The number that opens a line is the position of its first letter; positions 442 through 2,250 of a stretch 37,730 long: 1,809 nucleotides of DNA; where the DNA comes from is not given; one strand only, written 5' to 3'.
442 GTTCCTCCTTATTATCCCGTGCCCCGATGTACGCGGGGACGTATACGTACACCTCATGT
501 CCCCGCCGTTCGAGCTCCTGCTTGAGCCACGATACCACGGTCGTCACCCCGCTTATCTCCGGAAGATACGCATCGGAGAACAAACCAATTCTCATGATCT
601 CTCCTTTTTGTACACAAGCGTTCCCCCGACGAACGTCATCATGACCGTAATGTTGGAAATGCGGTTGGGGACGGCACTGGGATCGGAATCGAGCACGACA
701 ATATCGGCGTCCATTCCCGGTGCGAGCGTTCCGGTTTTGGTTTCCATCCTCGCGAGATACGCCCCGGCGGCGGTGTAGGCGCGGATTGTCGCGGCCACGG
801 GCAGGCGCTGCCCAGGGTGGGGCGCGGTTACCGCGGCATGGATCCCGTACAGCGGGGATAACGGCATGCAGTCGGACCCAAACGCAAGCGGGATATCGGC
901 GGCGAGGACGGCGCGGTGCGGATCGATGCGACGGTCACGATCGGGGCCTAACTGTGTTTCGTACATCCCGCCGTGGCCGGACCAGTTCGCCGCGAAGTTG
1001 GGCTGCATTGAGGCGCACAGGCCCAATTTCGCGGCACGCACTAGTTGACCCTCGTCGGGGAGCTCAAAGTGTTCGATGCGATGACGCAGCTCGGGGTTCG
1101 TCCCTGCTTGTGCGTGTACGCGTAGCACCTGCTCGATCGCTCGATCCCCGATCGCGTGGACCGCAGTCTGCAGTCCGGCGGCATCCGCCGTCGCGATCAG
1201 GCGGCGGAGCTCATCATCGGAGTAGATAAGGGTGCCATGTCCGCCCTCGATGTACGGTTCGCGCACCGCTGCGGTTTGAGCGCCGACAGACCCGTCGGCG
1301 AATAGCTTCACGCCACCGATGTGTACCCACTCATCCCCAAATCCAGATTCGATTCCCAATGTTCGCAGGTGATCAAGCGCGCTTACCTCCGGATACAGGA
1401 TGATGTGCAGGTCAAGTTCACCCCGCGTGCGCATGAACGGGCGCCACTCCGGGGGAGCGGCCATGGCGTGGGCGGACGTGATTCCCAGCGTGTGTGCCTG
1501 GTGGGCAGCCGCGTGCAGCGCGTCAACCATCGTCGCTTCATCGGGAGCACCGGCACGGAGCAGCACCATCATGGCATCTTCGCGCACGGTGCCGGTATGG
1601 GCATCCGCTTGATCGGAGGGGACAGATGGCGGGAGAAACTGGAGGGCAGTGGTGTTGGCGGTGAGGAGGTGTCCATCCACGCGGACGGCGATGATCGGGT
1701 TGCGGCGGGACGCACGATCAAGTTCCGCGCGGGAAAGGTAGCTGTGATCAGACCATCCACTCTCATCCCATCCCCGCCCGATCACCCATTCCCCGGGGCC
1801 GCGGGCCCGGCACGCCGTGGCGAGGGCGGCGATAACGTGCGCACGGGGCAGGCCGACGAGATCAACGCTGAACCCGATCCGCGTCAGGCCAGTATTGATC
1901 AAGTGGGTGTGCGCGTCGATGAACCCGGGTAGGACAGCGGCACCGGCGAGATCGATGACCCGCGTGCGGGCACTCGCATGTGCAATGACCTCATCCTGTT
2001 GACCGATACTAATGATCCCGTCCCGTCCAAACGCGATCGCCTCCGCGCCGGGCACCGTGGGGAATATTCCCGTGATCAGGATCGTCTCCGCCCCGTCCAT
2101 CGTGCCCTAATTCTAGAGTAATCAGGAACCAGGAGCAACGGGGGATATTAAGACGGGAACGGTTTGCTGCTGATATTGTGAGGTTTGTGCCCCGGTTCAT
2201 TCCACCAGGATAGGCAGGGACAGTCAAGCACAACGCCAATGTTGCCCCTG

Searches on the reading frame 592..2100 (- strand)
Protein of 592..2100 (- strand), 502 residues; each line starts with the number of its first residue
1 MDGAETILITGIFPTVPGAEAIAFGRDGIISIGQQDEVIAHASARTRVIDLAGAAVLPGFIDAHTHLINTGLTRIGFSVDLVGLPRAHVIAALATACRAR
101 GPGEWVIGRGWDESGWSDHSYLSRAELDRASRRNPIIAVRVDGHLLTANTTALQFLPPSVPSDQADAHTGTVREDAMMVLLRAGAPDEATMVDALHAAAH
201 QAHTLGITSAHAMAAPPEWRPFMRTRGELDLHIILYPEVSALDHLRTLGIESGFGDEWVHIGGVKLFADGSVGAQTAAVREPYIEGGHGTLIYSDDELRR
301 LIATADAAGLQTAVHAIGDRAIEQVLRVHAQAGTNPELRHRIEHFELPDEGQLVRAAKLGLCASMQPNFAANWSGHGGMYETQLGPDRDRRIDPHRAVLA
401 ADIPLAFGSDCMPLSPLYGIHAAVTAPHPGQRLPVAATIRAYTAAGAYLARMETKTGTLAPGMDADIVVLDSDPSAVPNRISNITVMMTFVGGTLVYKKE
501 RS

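Call 62: search_protein_families(library=pfam, proteins=[window:592-2100:-], max_evalue=0.00001)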
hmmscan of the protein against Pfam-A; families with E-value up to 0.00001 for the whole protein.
window:592-2100:- (502 aa): 2 families
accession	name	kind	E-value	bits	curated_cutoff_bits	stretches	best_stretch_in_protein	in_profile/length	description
PF07969.17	Amidohydro_3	-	1.6e-80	272.3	29.7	1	47-497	1-472/472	Amidohydrolase family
PF01979.26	Amidohydro_1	-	3.4e-17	63.2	25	1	287-496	126-345/345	Amidohydrolase family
